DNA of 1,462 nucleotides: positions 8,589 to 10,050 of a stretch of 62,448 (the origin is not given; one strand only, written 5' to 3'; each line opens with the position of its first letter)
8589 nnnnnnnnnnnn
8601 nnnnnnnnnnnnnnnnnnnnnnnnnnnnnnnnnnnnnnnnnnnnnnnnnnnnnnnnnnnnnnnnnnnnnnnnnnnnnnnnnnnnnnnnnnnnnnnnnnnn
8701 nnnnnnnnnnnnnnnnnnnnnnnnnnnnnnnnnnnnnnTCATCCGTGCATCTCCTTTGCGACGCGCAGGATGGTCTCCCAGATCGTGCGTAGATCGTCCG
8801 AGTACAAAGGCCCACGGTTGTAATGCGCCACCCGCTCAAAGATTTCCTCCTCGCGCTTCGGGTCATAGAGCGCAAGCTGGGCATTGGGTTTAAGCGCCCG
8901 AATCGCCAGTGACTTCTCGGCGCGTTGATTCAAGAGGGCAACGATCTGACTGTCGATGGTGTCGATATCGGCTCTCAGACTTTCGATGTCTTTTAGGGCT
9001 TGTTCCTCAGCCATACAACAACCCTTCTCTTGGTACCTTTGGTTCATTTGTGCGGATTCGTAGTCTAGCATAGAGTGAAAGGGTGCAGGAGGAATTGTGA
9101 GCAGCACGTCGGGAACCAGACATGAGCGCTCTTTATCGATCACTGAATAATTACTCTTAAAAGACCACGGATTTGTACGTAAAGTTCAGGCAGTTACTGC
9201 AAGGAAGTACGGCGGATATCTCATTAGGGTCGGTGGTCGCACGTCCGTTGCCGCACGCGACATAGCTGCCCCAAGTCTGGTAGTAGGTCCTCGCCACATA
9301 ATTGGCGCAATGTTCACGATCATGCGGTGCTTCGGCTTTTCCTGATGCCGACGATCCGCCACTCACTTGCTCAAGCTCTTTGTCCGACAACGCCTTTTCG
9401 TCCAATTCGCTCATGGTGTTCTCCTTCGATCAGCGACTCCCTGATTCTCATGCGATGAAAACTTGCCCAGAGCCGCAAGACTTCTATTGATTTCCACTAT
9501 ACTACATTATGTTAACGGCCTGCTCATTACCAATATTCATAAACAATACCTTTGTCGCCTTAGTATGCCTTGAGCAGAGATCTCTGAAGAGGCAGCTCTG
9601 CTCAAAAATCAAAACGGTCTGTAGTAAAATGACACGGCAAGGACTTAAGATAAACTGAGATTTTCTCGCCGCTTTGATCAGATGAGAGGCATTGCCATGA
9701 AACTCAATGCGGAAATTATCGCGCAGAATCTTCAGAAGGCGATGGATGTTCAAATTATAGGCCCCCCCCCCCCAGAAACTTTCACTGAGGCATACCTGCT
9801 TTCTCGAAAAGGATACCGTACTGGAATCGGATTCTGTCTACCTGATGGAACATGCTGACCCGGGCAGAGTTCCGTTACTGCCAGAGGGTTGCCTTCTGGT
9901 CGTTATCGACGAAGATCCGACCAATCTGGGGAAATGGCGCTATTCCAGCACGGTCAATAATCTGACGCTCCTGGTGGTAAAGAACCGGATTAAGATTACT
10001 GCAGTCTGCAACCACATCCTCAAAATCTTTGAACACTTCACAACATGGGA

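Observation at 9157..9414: Orphan double-glycine-leader peptide gene with a 4-Cys, 65-aa core and no transporter, immunity or maturase partner in view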

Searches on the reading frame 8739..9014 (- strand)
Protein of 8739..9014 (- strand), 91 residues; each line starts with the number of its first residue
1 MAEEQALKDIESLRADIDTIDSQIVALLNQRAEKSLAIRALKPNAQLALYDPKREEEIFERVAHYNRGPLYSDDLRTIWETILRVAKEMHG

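Call 11: find_related_loci(query=window:8739-9014:-, collection=genome_contigs, flank=10000)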
Query window:8739-9014:- (91 aa) in genome_contigs; peptide patterns used: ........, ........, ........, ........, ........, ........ (x = any residue, [..] = any of these).
358 stretches matched a pattern; 62 encode a relative of the query (tblastn E <= 1e-3); 62 distinct loci.
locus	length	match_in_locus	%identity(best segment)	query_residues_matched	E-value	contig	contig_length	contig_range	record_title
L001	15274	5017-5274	69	6-91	6e-37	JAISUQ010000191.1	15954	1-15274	MAG: Coriobacteriales bacterium isolate Md513_bin86 k119_1901357, whole genome shotgun sequence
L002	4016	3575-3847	63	1-91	2e-36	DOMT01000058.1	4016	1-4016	MAG TPA_asm: Coriobacteriia bacterium isolate UBA8131 contig_314820, whole genome shotgun sequence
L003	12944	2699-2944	71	10-91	9e-35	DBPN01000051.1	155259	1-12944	MAG TPA_asm: Eggerthellales bacterium UBA1419 UBA1419_contig_8277, whole genome shotgun sequence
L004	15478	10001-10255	60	6-90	1e-33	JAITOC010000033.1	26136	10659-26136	MAG: Coriobacteriales bacterium isolate Po218_bin41 k119_3827759, whole genome shotgun sequence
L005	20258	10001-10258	66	4-89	1e-32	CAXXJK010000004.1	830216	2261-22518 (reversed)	MAG: Coriobacteriales bacterium isolate 8255fbb1-537d-437b-9469-26891dfb6b17 genome assembly, contig: contig_4, whole ge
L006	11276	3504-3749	68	10-91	2e-32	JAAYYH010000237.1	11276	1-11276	MAG: Coriobacteriaceae bacterium isolate AS06rmzACSIP_215 564303_AS06, whole genome shotgun sequence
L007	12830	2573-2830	60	4-89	5e-32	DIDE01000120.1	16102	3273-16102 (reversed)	MAG TPA_asm: Eggerthellaceae bacterium UBA5808 UBA5808_contig_12796, whole genome shotgun sequence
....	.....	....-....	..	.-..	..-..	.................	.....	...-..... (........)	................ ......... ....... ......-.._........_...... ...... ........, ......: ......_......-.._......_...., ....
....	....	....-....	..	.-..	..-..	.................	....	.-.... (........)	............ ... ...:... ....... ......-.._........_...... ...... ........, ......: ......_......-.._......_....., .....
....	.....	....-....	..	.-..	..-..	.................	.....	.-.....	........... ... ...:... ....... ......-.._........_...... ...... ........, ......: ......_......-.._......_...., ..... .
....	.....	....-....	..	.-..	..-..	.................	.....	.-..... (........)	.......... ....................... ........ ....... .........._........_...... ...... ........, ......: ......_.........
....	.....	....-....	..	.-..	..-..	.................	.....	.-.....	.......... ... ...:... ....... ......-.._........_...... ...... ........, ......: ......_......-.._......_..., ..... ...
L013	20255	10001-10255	64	4-88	1e-31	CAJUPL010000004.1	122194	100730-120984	MAG TPA_asm: uncultured Eggerthellaceae bacterium isolate MGBC164018 genome assembly, contig: MGBC164018.4, whole genome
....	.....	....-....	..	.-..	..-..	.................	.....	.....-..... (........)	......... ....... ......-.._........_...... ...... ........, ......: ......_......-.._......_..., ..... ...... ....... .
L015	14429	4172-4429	62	3-88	2e-31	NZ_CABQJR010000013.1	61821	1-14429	MAG: uncultured Senegalimassilia sp. isolate MGYG-HGUT-00643, whole genome shotgun sequence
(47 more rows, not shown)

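Call 51: search_protein_families(library=ncbifam, proteins=[window:8739-9014:-], max_evalue=0.001)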
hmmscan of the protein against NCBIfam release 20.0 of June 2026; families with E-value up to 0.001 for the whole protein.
window:8739-9014:- (91 aa): 19 families
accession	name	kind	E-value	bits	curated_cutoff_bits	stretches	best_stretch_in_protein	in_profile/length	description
TIGR01807.1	CM_P2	equivalog_domain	9.2e-16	57.9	69.55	1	11-82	2-75/76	chorismate mutase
TIGR01805.1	CM_mono_grmpos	equivalog_domain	1.7e-14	53.8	71.2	1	11-89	2-80/81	chorismate mutase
NF009239.0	PRK12595.1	equivalog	3.1e-14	52.7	279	1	8-89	4-85/360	bifunctional 3-deoxy-7-phosphoheptulonate synthase/chorismate mutase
TIGR01801.1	CM_A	equivalog_domain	1.7e-12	47.5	106.35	1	8-89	4-85/102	chorismate mutase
TIGR01808.1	CM_M_hiGC-arch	equivalog_domain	1.5e-10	41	52.15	1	10-87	2-73/74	chorismate mutase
TIGR01791.2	CM_archaeal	equivalog_domain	2.7e-10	40.1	66.95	1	10-88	1-80/83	chorismate mutase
NF006691.0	PRK09239.1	equivalog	9.7e-10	38.5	120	1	3-63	5-65/108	chorismate mutase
NF004925.0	PRK06285.1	equivalog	9.8e-10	38.4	77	1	4-64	3-63/99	chorismate mutase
NF008400.0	PRK11199.1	equivalog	3.3e-09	36.2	273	1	8-61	3-56/374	bifunctional chorismate mutase/prephenate dehydrogenase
TIGR01795.1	CM_mono_cladeE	equivalog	6e-09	36.4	107.55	1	8-63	3-58/94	chorismate mutase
NF004697.0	PRK06034.1-3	equivalog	1e-06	28.2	355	1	6-83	7-85/283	hypothetical protein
NF004698.0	PRK06034.1-4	equivalog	2.7e-06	27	349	1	2-83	2-86/287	hypothetical protein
TIGR01803.1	CM-like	subfamily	3.8e-06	27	73.35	1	11-84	2-76/82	chorismate mutase family protein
NF005894.0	PRK07857.1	equivalog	7.6e-06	25.7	73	1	3-60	23-80/106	chorismate mutase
NF005031.0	PRK06443.1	equivalog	1e-05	25.1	228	1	8-62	5-59/181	chorismate mutase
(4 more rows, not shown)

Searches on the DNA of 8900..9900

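Call 47: search_rna_families(source=window, start=8900, end=9900, threshold=evalue, max_evalue=1)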
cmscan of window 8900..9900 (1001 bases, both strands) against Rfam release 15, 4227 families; matches with E-value up to 1: 1.
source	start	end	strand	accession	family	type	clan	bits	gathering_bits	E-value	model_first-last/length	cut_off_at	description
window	9336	9402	-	RF02927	Actino-ugpB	Gene; sRNA;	-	19.2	42.5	0.89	1-61/61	no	Actino-ugpB RNA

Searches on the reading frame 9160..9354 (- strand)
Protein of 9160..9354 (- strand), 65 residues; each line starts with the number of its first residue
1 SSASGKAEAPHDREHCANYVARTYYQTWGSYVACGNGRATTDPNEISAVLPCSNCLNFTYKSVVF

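Call 53: predict_structure(protein=window:9160-9354:-)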
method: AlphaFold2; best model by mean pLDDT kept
length: 65 residues; sequences in the alignment: 1
mean_pLDDT: 56.5   pTM: 0.43
mean pLDDT of the five models: 56.5, 46.6, 45.2, 44.5, 40.2
residues with pLDDT >= 90: 0; 70-90: 18; 50-70: 20; < 50: 27
segments of 3 or more residues with pLDDT < 50: 1-14, 23-28, 61-65
pLDDT, mean of each block of 10 residues (from residue 1): 36 49 47 72 75 65 45
secondary structure, 60 per line:
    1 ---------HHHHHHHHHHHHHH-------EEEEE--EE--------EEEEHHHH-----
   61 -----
elements in order: H10-23 E31-35 E48-51 H52-55

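Call 58: fold_search(model_id=the predicted structure, library=pdb)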
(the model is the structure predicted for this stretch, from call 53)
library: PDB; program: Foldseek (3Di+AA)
matches with E <= 10: 2; with E <= 0.001: 0
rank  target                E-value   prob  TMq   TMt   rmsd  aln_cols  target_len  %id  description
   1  2o25_C                7.8e+00  0.04  0.27  0.12   8.3        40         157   12  Ubiquitin-Conjugating Enzyme E2-25 kDa Complexed With SUMO-1-Conjugating Enzyme UBC9 (released 2007-01-16)
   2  1kps_C                7.8e+00  0.03  0.23  0.10   8.2        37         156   14  Structural Basis for E2-mediated SUMO conjugation revealed by a complex between ubiquitin conjugating enzyme Ubc9 and  (released 2002-02-13)
